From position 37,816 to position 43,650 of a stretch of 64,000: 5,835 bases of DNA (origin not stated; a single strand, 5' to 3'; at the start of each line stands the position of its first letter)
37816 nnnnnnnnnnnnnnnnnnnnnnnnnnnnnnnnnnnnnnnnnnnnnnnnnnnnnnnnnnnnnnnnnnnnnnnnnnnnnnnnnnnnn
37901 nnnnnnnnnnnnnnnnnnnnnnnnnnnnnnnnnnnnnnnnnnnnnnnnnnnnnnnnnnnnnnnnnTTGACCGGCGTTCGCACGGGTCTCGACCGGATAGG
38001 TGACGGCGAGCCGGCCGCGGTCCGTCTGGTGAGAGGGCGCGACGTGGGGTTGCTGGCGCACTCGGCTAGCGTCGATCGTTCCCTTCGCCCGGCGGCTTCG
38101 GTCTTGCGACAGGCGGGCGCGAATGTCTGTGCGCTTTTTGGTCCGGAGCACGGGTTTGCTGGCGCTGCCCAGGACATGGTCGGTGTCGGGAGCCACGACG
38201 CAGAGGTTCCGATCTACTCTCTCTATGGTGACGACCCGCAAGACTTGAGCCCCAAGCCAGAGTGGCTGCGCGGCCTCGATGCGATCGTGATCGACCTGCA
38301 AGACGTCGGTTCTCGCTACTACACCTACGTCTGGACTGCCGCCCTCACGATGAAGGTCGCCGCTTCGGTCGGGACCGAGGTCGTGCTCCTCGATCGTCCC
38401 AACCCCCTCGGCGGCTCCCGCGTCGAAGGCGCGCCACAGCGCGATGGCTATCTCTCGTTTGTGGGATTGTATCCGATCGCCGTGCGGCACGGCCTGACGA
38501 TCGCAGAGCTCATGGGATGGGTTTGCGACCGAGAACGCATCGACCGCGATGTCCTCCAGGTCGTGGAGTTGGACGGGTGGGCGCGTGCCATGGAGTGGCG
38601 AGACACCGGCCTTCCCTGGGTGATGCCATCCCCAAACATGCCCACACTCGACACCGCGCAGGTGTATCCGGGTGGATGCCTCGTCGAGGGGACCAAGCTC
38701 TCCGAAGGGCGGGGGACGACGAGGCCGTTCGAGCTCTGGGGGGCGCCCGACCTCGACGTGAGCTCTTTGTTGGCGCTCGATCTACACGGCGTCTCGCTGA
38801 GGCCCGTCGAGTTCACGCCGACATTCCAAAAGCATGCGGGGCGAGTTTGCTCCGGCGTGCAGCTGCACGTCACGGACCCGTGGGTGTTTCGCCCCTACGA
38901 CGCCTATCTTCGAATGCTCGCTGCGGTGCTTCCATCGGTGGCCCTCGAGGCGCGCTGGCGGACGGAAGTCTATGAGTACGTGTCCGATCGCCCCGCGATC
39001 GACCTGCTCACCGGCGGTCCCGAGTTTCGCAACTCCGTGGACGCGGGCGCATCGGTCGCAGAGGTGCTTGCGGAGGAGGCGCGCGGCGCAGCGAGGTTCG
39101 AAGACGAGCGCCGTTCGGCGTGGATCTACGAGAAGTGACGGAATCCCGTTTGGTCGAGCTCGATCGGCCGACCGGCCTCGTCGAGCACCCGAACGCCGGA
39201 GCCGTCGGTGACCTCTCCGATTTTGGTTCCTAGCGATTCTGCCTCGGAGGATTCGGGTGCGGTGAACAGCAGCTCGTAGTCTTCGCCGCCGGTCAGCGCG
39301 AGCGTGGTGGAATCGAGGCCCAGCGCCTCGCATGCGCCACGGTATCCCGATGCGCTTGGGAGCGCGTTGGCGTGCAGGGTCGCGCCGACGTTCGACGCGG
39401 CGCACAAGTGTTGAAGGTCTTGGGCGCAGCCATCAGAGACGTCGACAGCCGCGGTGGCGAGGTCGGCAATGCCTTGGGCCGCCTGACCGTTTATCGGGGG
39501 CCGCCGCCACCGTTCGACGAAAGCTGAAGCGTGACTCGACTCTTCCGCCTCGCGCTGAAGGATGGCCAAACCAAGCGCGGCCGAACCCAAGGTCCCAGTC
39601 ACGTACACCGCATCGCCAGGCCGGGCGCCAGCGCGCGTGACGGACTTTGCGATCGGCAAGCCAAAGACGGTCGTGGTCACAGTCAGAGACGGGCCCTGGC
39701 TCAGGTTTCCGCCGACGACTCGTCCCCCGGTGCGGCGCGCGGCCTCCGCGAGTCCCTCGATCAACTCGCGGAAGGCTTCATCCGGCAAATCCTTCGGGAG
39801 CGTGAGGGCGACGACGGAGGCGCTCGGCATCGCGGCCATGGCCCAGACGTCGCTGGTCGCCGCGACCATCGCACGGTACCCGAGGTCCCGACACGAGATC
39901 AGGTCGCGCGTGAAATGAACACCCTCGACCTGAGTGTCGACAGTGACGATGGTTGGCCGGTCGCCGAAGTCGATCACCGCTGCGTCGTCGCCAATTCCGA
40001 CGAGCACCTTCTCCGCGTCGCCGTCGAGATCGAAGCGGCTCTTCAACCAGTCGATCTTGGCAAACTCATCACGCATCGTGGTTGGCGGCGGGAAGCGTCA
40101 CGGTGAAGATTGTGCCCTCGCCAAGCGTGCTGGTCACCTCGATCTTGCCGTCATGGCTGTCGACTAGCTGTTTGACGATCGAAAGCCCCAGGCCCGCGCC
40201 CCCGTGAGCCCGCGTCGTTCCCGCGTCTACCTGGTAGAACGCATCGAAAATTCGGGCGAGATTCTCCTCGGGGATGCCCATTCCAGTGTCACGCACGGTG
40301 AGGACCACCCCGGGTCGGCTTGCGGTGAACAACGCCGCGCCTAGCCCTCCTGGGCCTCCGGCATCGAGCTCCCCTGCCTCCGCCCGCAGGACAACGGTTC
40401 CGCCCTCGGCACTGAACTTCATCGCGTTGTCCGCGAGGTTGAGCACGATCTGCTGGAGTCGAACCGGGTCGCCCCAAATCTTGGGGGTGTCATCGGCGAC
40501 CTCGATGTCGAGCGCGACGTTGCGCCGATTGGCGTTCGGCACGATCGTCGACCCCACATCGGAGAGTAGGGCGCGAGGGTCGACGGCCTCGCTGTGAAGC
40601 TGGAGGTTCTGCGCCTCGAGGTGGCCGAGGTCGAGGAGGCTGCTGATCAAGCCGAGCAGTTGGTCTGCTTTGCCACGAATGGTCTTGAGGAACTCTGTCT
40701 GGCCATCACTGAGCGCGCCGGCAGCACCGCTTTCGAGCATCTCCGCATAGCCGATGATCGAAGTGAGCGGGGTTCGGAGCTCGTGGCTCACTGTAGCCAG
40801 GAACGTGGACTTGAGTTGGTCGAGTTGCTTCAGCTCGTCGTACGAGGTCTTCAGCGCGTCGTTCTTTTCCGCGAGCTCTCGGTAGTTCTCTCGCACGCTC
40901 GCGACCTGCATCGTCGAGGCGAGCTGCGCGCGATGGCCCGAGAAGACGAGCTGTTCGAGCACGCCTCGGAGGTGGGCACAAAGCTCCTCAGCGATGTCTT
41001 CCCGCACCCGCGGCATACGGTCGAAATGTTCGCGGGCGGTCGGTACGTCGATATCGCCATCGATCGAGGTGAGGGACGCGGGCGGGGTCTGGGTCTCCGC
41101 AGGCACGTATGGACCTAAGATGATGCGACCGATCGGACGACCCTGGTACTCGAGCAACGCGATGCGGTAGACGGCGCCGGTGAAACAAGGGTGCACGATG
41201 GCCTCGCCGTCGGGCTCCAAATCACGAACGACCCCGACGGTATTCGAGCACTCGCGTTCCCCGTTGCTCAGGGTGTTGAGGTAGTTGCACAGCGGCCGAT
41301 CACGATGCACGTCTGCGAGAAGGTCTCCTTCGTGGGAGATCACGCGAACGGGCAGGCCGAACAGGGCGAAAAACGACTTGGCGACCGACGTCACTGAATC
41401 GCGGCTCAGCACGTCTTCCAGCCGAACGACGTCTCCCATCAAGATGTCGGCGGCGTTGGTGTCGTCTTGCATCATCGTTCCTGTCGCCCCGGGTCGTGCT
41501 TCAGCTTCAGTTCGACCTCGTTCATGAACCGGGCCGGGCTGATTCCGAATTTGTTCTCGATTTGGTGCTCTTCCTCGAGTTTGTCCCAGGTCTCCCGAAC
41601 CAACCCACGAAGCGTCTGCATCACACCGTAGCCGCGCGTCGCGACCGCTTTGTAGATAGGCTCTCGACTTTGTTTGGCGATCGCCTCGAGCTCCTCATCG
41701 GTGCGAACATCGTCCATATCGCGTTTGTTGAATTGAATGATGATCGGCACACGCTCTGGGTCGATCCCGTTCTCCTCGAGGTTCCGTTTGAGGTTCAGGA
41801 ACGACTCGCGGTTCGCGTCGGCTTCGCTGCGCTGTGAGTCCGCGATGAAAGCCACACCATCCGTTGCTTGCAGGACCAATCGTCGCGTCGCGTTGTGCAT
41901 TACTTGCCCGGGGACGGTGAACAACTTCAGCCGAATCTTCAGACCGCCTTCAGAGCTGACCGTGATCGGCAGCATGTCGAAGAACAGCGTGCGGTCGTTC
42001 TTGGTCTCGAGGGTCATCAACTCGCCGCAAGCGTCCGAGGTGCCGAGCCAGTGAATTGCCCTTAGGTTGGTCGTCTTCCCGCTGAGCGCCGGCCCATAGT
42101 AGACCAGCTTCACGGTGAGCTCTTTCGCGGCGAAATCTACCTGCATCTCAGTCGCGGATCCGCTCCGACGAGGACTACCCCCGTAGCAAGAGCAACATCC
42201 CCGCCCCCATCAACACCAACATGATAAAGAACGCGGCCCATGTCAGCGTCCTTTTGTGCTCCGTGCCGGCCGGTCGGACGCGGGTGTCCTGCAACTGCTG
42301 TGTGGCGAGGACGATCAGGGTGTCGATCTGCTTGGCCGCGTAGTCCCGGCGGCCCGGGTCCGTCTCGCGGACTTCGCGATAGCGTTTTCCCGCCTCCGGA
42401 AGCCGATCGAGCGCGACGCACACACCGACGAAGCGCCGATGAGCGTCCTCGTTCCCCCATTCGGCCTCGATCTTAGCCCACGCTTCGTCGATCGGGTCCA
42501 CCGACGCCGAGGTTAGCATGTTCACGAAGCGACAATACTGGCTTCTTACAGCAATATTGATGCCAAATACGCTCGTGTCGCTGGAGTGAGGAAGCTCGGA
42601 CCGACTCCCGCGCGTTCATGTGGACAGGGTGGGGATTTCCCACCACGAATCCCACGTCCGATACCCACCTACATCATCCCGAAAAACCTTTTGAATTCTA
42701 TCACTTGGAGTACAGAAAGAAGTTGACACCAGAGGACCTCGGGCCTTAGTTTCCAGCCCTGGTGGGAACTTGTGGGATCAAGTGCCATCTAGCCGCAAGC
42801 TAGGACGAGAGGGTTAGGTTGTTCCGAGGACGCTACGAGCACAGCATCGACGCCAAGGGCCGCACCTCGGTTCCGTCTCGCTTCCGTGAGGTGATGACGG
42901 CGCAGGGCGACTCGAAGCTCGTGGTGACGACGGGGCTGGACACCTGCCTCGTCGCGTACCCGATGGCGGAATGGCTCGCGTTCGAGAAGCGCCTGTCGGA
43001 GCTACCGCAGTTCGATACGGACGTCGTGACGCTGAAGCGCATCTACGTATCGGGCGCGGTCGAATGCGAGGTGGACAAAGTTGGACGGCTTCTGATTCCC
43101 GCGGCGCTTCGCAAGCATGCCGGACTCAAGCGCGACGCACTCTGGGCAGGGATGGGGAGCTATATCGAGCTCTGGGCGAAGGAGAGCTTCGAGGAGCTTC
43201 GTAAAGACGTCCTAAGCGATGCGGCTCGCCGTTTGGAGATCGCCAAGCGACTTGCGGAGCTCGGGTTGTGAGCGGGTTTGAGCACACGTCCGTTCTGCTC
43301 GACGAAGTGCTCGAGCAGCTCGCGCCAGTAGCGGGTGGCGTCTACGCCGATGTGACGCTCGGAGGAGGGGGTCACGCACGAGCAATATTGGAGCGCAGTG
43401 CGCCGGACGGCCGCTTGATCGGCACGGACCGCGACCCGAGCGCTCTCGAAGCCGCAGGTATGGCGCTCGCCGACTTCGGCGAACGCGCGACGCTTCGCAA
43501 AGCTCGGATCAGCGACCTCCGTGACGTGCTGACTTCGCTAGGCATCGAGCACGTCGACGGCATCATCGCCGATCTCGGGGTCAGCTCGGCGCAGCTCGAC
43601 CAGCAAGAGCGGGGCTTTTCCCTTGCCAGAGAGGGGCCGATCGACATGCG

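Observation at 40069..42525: MglB-less MglA-like GTPase translationally coupled to a soluble PocR histidine kinase, preceded by a small tail-anchored protein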

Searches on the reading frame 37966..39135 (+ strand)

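Call 76: search_protein_families(library=pfam, proteins=[window:37966-39135:+], max_evalue=0.0001)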
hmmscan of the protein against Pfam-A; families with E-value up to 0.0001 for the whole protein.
window:37966-39135:+ (390 aa): 2 families
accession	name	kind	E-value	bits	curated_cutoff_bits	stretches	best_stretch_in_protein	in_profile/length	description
PF07075.17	NamZ_N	-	1.6e-64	217.5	26.9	1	27-228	1-202/203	Exo-beta-N-acetylmuramidase NamZ, N-terminal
PF20732.2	NamZ_C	-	1.3e-40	140.1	25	1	233-388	2-152/152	Exo-beta-N-acetylmuramidase NamZ, C-terminal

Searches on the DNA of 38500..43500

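Call 103: search_rna_families(source=window, start=38500, end=43500, threshold=evalue, max_evalue=1)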
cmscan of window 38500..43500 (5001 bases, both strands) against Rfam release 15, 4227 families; matches with E-value up to 1: 0.
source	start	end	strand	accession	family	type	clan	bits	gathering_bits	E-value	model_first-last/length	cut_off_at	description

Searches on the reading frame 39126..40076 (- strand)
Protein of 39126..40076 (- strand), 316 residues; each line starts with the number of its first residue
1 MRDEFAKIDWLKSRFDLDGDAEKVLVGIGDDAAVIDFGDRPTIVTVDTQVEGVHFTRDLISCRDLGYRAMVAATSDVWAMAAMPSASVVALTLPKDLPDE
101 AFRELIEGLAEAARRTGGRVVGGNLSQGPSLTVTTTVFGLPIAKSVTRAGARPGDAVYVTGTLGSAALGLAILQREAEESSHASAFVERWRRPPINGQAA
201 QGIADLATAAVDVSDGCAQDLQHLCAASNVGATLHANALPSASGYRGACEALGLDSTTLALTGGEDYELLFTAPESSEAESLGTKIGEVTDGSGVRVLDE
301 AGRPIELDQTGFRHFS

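Call 3: search_protein_families(library=pfam, proteins=[window:39126-40076:-], max_evalue=0.01)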
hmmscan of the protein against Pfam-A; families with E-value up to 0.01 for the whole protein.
window:39126-40076:- (316 aa): 2 families
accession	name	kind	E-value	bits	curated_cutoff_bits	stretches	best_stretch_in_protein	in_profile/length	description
PF00586.29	AIRS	-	7.8e-23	81.5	24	1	29-140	1-111/112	AIR synthase related protein, N-terminal domain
PF02769.27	AIRS_C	-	1.4e-07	32.2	23.1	1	152-297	1-153/156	AIR synthase related protein, C-terminal domain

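Call 4: search_protein_families(library=ncbifam, proteins=[window:39126-40076:-], max_evalue=0.01)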
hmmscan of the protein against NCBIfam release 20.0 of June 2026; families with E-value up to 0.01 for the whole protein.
window:39126-40076:- (316 aa): 14 families
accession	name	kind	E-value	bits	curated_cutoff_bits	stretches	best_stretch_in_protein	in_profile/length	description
TIGR01379.1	thiL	equivalog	2e-77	260.3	184.15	1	5-315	3-320/320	thiamine-phosphate kinase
NF004351.0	PRK05731.1-4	equivalog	2.7e-64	217.3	324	1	4-315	16-319/321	thiamine-phosphate kinase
NF004350.0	PRK05731.1-1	equivalog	2.9e-55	187.4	441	1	21-316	20-323/325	thiamine-phosphate kinase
NF004353.0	PRK05731.2-2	equivalog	1.2e-46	159.2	301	1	28-316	18-303/311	thiamine-phosphate kinase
NF004354.0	PRK05731.2-3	equivalog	1.9e-37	129.1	204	1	27-237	15-216/273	thiamine-phosphate kinase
TIGR00476.1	selD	equivalog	7.5e-26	91.1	125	1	19-249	35-261/311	selenide, water dikinase SelD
NF010705.0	PRK14105.1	equivalog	3.1e-15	55.9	291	1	17-173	35-188/345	selenide, water dikinase SelD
TIGR02124.1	hypE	equivalog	1.5e-12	47.2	251.6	1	23-263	27-267/332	hydrogenase expression/formation protein HypE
NF002098.0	PRK00943.1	equivalog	3.2e-12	46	299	1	23-243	41-259/347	selenide, water dikinase SelD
TIGR03267.1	methan_mark_2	hypoth_equivalog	5.2e-11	42.2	365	1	21-241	35-248/323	methanogenesis marker 2 protein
TIGR01736.1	FGAM_synth_II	equivalog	1e-08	34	525.75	1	67-241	454-643/718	phosphoribosylformylglycinamidine synthase subunit PurL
NF002290.1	PRK01213.1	equivalog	1.2e-08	33.6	648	1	5-237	400-642/723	phosphoribosylformylglycinamidine synthase subunit PurL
TIGR04049.1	AIR_rel_sll0787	hypoth_equivalog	4.9e-08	32.4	321.3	1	24-244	38-246/318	sll0787 family AIR synthase-like protein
TIGR04369.1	fusion_not_SelD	hypoth_equivalog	0.0022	16.2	700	1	72-178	422-542/701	oxidoreductase/SelD-related fusion protein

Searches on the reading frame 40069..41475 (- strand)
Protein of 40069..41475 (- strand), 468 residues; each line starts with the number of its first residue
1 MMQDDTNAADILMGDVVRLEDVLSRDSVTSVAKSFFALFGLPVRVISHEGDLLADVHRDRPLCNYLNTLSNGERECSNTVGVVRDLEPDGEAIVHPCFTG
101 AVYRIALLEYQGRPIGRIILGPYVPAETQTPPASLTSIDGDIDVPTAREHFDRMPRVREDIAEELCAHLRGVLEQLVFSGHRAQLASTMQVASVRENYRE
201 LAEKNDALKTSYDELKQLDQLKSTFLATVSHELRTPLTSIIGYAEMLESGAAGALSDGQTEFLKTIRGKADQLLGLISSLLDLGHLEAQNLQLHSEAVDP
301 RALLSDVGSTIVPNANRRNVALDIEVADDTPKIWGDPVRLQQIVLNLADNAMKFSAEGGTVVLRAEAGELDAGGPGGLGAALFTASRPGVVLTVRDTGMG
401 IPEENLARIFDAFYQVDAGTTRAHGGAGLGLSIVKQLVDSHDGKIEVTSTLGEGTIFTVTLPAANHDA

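Call 3: search_protein_families(library=pfam, proteins=[window:40069-41475:-], max_evalue=0.01)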
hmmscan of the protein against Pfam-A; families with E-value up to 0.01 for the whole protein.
window:40069-41475:- (468 aa): 3 families
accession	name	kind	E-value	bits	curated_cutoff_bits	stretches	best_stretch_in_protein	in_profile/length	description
PF02518.31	HATPase_c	-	1.4e-29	103.2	26.4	1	335-464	1-110/111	Histidine kinase-, DNA gyrase B-, and HSP90-like ATPase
PF00512.31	HisKA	-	6.9e-21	74.5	26.9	1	222-288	2-65/66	His Kinase A (phospho-acceptor) domain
PF10114.15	PocR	-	2.2e-13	50.7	23.9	1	21-180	1-161/162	Sensory domain found in PocR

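Call 4: search_protein_families(library=ncbifam, proteins=[window:40069-41475:-], max_evalue=0.01)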
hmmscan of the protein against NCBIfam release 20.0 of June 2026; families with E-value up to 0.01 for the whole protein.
window:40069-41475:- (468 aa): 84 families (the best 25 are shown)
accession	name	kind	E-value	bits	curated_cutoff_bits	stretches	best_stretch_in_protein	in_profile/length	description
NF046044.1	PnpS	equivalog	5.4e-67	226.5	400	1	214-462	162-390/390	two-component system histidine kinase PnpS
TIGR02966.1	phoR_proteo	equivalog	3.1e-57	194.1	334.2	2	214-367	106-257/333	phosphate regulon sensor histidine kinase PhoR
NF033092.0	HK_WalK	equivalog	3.4e-54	184.4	725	1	214-462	364-593/594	cell wall metabolism sensor histidine kinase WalK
NF008318.0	PRK11107.1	equivalog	9.1e-54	182.8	890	1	204-462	275-517/920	two-component sensor histidine kinase BarA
NF038297.2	hybrid_HK_HrmK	equivalog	3e-53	181.4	725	1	191-466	205-460/607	hybrid histidine kinase/response regulator HrmK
TIGR02956.1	TMAO_torS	equivalog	1.4e-52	178.9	676.5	1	209-465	451-684/967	TMAO reductase system sensor histidine kinase/response regulator TorS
NF008302.0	PRK11091.1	equivalog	3.3e-48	164.5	838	1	209-465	270-507/779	aerobic respiration two-component sensor histidine kinase ArcB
NF008099.0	PRK10841.1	equivalog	2.2e-47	161.5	920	1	214-464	462-691/949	two-component system sensor histidine kinase RcsC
NF045901.1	HisKinLetSLeg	equivalog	1.5e-46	158.9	1650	1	190-461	259-516/906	two-component system sensor histidine kinase LetS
NF041947.1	LuxQ_Vibrio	equivalog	3.2e-46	157.7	1200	1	209-465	459-698/843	quorum-sensing autoinducer 2 sensor kinase/phosphatase LuxQ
NF047874.1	MASE3_PAS_HK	subfamily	9.3e-45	153.5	560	2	389-465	551-627/655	MASE3 domain-containing sensor histidine kinase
NF011874.0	PRK15347.1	equivalog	2.5e-44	151.6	852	1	194-465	366-616/921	two component system sensor kinase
NF047465.1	hybrid_HK_LvrA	exception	1e-42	146.2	1200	1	160-463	144-422/819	hybrid histidine kinase/response regulator LvrA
NF045911.1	TCSHisKinNblS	equivalog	1.5e-41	142.5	1000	1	217-461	383-618/621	two-component system sensor histidine kinase NblS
NF010411.0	PRK13837.1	equivalog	2.2e-41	141.7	647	1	224-465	452-677/828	two-component system VirA-like sensor kinase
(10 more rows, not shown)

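Call 43: search_solved_structures(query=window:40069-41475:-, max_evalue=0.001, show_alignments=0)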
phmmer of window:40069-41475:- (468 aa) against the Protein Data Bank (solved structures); distinct sequences matched with E-value up to 0.001: 67 (the best 60 are shown).
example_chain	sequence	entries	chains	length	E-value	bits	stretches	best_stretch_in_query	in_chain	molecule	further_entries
7z8n_A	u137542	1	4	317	3.6e-42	148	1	161-462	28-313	Histidine kinase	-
4jas_A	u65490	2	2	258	1.2e-39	139.6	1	212-463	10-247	Histidine kinase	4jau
5uht_A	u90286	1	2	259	7.6e-38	133.7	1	212-463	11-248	Sensor histidine kinase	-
2c2a_A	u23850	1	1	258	7.9e-38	133.7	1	212-463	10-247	SENSOR HISTIDINE KINASE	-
3dge_A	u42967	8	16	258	7.9e-38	133.7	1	212-463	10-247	Sensor protein | Histidine kinase | Sensor histidine kinase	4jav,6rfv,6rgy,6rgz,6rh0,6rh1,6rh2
6azr_A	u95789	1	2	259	3.8e-37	131.4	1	212-463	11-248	Sensor histidine kinase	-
6rh7_A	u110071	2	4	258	2e-36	129.1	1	212-463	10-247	Sensor histidine kinase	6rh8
6paj_A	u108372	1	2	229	1.1e-33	120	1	218-463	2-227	Sensor protein SrrB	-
4i5s_A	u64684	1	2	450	3.3e-32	115.1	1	217-466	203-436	Putative histidine kinase CovS; VicK-like protein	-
7p8e_A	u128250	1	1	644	4.6e-31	111.4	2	217-360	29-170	Receiver domain of histidine kinase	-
6qrj_A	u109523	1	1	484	3.5e-29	105.2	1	226-464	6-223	Hybrid kinase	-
4q20_A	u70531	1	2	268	3.7e-29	105.1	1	214-464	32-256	Sensor protein DivL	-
4u7n_A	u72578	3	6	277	1.5e-28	103.1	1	213-464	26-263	Histidine protein kinase sensor protein | Histidine kinase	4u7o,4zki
5c93_A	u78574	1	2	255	1.6e-28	103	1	214-464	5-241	Histidine kinase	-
9jfj_A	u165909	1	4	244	6.9e-23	84.4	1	212-463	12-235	Sensor histidine kinase ZraS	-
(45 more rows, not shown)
